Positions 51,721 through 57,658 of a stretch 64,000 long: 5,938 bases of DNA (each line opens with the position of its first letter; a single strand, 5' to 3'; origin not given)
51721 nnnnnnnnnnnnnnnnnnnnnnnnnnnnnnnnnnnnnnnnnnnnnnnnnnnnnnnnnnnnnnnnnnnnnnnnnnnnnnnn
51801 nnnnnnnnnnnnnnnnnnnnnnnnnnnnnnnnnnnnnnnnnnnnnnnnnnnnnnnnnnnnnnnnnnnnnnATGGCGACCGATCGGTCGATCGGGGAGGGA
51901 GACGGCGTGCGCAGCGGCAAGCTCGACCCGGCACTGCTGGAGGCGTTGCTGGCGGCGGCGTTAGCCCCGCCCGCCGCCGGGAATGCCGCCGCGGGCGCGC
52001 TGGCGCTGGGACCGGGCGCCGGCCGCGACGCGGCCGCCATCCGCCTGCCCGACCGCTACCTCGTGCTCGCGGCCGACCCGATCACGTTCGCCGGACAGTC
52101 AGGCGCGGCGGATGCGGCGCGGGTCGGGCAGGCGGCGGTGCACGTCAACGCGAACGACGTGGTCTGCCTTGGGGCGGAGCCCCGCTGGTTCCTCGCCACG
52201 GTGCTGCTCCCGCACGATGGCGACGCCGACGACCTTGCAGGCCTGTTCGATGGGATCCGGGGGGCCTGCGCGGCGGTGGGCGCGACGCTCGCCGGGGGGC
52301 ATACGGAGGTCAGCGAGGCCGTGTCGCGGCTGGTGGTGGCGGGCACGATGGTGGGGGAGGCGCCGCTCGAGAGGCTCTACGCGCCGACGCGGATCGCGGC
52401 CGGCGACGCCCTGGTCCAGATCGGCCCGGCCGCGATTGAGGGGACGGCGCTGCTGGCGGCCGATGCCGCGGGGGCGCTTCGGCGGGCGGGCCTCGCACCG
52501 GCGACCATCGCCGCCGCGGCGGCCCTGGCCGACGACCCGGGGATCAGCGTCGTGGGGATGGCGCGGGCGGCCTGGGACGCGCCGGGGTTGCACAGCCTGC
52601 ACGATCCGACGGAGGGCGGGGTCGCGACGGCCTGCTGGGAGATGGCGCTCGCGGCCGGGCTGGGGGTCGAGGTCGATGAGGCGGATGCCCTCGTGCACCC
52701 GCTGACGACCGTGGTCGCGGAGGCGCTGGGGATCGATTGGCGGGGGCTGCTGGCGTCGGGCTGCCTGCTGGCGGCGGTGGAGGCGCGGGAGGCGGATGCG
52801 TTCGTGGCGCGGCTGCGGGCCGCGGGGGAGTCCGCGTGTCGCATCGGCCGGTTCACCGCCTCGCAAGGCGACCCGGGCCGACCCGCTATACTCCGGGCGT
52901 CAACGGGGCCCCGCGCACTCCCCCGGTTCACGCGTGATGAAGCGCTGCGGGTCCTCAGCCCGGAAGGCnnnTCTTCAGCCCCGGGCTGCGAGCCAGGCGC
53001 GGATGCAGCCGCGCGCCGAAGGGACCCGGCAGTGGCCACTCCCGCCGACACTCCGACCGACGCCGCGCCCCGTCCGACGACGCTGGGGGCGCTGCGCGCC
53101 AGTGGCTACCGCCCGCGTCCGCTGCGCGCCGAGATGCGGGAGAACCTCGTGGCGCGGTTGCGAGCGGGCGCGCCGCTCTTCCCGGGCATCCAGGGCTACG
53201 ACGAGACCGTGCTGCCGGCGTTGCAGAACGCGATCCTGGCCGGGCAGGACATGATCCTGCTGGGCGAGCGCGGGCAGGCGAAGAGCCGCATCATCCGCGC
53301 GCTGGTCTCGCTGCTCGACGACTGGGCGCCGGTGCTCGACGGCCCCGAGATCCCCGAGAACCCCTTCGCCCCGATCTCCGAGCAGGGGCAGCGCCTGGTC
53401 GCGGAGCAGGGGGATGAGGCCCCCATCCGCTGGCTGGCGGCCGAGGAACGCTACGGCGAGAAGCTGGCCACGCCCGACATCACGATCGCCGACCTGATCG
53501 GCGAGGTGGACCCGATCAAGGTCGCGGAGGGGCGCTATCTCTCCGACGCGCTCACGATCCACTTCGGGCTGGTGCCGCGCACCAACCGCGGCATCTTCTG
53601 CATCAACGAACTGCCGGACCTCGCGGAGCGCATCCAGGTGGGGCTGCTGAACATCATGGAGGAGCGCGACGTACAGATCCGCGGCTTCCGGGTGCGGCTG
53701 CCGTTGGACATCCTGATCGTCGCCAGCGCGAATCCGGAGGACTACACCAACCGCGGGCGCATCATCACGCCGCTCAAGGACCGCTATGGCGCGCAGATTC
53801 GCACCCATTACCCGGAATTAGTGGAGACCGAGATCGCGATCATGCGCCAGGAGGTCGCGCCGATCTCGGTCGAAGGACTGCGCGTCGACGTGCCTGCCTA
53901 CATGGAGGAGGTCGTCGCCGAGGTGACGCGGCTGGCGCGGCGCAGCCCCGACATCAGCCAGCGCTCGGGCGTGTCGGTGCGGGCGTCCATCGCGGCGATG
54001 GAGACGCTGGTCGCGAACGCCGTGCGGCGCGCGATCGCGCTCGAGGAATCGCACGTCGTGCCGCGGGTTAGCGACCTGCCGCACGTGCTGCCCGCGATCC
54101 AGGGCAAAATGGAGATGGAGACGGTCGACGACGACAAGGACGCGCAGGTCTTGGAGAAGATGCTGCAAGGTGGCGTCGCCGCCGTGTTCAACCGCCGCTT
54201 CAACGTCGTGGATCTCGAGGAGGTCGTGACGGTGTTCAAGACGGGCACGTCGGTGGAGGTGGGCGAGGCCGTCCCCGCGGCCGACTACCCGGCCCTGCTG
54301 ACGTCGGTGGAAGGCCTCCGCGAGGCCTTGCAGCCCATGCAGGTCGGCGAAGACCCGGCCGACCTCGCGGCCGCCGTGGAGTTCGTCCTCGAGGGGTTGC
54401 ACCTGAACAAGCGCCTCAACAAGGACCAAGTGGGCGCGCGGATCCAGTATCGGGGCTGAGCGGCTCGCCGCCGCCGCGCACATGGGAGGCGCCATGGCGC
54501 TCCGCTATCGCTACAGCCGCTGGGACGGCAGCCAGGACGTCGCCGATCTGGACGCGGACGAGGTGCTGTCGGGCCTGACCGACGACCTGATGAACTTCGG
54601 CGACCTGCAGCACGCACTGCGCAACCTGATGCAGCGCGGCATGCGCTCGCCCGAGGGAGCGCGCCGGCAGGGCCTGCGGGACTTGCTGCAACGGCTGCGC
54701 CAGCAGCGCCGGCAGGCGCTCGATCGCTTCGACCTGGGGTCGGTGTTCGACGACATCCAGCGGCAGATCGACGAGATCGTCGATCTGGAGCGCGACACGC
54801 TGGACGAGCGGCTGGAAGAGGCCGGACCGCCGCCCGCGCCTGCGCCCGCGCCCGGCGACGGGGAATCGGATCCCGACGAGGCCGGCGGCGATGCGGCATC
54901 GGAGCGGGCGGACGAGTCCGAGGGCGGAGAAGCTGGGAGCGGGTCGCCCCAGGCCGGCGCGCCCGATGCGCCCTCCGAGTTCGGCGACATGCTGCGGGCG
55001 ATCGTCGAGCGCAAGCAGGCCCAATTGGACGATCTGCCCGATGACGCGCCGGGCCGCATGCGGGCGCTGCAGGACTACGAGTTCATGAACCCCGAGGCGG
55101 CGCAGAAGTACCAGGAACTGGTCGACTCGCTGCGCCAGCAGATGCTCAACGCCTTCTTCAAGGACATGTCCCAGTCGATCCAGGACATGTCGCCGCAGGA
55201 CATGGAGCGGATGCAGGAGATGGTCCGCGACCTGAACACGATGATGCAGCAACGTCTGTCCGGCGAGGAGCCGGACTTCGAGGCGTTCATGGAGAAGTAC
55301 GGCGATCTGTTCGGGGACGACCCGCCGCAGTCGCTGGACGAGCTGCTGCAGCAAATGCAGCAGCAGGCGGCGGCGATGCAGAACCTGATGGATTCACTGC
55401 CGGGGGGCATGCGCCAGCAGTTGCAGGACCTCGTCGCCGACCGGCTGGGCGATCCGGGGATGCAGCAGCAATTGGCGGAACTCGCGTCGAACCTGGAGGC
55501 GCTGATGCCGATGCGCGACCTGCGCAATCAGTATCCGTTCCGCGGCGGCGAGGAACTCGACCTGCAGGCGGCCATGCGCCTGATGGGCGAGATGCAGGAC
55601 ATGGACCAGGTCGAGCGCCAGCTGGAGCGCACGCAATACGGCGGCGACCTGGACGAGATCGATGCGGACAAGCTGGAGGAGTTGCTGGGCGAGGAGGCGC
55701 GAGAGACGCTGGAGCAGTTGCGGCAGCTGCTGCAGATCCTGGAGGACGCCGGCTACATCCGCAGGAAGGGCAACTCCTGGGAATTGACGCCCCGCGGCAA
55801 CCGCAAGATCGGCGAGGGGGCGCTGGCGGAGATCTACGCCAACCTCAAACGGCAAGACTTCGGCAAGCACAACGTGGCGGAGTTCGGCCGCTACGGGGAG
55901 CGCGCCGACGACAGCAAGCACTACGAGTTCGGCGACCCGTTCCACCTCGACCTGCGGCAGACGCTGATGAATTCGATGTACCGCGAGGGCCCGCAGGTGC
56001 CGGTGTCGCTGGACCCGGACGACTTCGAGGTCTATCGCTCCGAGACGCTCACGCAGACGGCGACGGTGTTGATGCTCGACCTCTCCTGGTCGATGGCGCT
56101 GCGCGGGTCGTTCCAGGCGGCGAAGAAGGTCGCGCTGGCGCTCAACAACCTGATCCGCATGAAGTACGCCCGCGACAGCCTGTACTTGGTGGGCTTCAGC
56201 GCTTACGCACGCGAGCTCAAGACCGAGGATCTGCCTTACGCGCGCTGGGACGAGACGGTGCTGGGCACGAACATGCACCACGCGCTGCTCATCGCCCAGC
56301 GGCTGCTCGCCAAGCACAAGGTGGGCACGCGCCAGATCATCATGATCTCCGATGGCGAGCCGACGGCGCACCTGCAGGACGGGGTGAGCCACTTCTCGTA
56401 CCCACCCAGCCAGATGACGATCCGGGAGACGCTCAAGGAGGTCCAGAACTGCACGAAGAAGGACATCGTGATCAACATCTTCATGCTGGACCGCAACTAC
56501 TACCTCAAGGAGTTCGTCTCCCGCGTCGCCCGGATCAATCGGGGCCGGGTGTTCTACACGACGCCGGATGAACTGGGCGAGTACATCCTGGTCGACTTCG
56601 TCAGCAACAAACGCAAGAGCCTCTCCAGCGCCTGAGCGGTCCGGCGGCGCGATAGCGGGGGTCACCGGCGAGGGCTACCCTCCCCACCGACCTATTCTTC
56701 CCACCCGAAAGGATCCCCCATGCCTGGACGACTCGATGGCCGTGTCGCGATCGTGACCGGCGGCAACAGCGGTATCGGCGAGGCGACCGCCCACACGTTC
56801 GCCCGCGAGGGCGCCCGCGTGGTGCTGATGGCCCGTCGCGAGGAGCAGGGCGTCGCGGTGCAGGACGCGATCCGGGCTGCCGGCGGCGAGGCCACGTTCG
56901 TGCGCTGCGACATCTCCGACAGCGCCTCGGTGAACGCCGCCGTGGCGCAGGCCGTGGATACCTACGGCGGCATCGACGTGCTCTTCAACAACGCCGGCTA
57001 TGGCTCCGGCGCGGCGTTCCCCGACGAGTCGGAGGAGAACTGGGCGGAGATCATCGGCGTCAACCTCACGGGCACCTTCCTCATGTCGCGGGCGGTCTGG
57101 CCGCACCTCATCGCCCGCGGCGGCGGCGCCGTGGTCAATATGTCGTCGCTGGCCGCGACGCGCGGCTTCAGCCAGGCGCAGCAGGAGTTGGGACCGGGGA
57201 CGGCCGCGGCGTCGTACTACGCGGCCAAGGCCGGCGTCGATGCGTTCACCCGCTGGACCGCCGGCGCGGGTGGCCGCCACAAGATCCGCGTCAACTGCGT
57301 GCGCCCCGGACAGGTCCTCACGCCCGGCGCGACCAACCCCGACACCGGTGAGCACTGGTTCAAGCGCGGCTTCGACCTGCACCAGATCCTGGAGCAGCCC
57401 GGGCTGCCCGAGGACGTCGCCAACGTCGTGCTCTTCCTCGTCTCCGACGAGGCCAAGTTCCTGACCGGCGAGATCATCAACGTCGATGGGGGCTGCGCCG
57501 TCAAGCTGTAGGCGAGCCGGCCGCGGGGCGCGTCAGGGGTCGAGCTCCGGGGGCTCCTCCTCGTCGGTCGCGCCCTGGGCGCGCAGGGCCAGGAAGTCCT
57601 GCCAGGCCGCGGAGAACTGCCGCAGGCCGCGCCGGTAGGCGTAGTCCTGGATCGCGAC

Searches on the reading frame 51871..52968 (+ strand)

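Call 40: search_protein_families(library=ncbifam, proteins=[window:51871-52968:+])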
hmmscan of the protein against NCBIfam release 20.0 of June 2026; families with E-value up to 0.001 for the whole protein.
seq(366 aa): 13 families
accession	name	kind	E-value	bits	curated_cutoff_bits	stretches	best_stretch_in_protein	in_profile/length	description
TIGR02124.1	hypE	equivalog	4.7e-22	78.4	251.6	1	52-331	34-303/332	hydrogenase expression/formation protein HypE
TIGR01379.1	thiL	equivalog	1.3e-15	57.2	184.15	1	49-333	22-298/320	thiamine-phosphate kinase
TIGR00476.1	selD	equivalog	3.7e-11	42.8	125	1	15-273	12-251/311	selenide, water dikinase SelD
NF004353.0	PRK05731.2-2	equivalog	8.9e-11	41.4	301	1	51-164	19-130/311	thiamine-phosphate kinase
NF004351.0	PRK05731.1-4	equivalog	6.8e-10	38.6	324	1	43-297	32-271/321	thiamine-phosphate kinase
TIGR04049.1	AIR_rel_sll0787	hypoth_equivalog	5.5e-09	35.5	321.3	1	49-331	41-293/318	sll0787 family AIR synthase-like protein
TIGR00878.1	purM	equivalog_domain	4.4e-08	32.7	236.35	1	84-185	76-179/332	phosphoribosylformylglycinamidine cyclo-ligase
NF002098.0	PRK00943.1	equivalog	1e-07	31.2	299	1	8-271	14-253/347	selenide, water dikinase SelD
TIGR03267.1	methan_mark_2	hypoth_equivalog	3.1e-07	29.8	365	1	50-169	43-156/323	methanogenesis marker 2 protein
NF004354.0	PRK05731.2-3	equivalog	6e-07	29.1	204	1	84-164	48-125/273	thiamine-phosphate kinase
NF002290.1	PRK01213.1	equivalog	3e-06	25.7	648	1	51-285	423-656/723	phosphoribosylformylglycinamidine synthase subunit PurL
TIGR01735.1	FGAM_synt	equivalog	0.00022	18.7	1123.05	1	239-288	891-940/1307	phosphoribosylformylglycinamidine synthase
TIGR01736.1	FGAM_synth_II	equivalog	0.00039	18.9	525.75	1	51-272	418-640/718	phosphoribosylformylglycinamidine synthase subunit PurL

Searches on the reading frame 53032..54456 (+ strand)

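Call 34: search_protein_families(library=pfam, proteins=[window:53032-54456:+])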
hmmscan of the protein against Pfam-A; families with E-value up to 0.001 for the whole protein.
window:53032-54456:+ (475 aa): 5 families
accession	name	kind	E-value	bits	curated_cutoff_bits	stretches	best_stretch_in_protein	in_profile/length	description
PF07728.20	AAA_5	-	6e-07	30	22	0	140-251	27-138/139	AAA domain (dynein-related subfamily)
PF00158.32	Sigma54_activat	-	9.8e-05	22.5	20.2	1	172-235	80-143/168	Sigma-54 interaction domain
PF07726.17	AAA_3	-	0.00045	20.5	27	0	188-238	65-115/131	ATPase family associated with various cellular activities (AAA)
PF00493.29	MCM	-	0.0005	19.7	23.3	0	174-237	110-175/224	MCM P-loop domain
PF01078.27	Mg_chelatase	-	0.00091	19.1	20.3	0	178-236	99-159/207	Magnesium chelatase, subunit ChlI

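Call 40: search_protein_families(library=ncbifam, proteins=[window:53032-54456:+])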
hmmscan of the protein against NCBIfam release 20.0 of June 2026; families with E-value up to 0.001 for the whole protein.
window:53032-54456:+ (475 aa): 5 families
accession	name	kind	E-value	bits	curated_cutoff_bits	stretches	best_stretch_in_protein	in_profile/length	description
TIGR02030.1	BchI-ChlI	equivalog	1.3e-09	37.7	466.95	1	73-275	27-219/337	magnesium chelatase ATPase subunit I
TIGR02031.1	BchD-ChlD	equivalog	5.7e-09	35.2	499.55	1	74-336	19-230/608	magnesium chelatase ATPase subunit D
TIGR02442.1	Cob-chelat-sub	hypoth_equivalog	9.7e-07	27.6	779.45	1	74-274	28-214/641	putative cobaltochelatase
NF008469.0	PRK11361.1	equivalog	0.0003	19.6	714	1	172-235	224-287/461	acetoacetate metabolism transcriptional regulator AtoC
TIGR00764.1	lon_rel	equivalog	0.00076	18.2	516.6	0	157-310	187-351/608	ATP-dependent protease LonB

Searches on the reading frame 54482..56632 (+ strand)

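Call 34: search_protein_families(library=pfam, proteins=[window:54482-56632:+])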
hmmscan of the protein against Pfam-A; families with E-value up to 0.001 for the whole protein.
window:54482-56632:+ (717 aa): 2 families
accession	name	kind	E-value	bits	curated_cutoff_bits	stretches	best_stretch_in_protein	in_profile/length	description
PF13519.12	VWA_2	-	0.00025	22.1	27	1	528-626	1-107/107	von Willebrand factor type A domain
PF06969.22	HemN_C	-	0.00036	21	24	1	391-439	19-64/67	HemN C-terminal domain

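Call 40: search_protein_families(library=ncbifam, proteins=[window:54482-56632:+])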
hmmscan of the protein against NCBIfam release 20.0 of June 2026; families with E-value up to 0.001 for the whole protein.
window:54482-56632:+ (717 aa): 1 family
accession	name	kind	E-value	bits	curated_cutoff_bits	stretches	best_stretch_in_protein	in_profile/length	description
TIGR02442.1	Cob-chelat-sub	hypoth_equivalog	8.8e-05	21.1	779.45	1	484-627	430-583/641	putative cobaltochelatase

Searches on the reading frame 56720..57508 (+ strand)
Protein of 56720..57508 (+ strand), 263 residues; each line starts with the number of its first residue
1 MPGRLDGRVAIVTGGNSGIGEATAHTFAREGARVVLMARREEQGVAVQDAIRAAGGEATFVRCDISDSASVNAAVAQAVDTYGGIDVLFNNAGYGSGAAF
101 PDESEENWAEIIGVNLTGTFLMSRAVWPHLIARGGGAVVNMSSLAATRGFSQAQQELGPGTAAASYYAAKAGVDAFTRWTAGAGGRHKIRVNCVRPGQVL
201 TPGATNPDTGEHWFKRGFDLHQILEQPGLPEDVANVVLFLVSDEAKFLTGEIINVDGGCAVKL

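Call 34: search_protein_families(library=pfam, proteins=[window:56720-57508:+])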
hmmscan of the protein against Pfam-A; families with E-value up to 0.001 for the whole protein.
window:56720-57508:+ (263 aa): 5 families
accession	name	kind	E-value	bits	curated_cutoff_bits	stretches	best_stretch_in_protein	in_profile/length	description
PF13561.12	adh_short_C2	-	4.4e-59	200.4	27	1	16-259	5-235/236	Enoyl-(Acyl carrier protein) reductase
PF00106.31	adh_short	-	5.4e-52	176.6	26.6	1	8-205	1-188/195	short chain dehydrogenase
PF08659.16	KR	-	2.6e-15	57.2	22.6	1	11-184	4-167/180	KR domain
PF01370.27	Epimerase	-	4.9e-11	43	20.9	1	11-208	2-181/240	NAD dependent epimerase/dehydratase family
PF16363.11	GDP_Man_Dehyd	-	0.00044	20.3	27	1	11-178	1-165/332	GDP-mannose 4,6 dehydratase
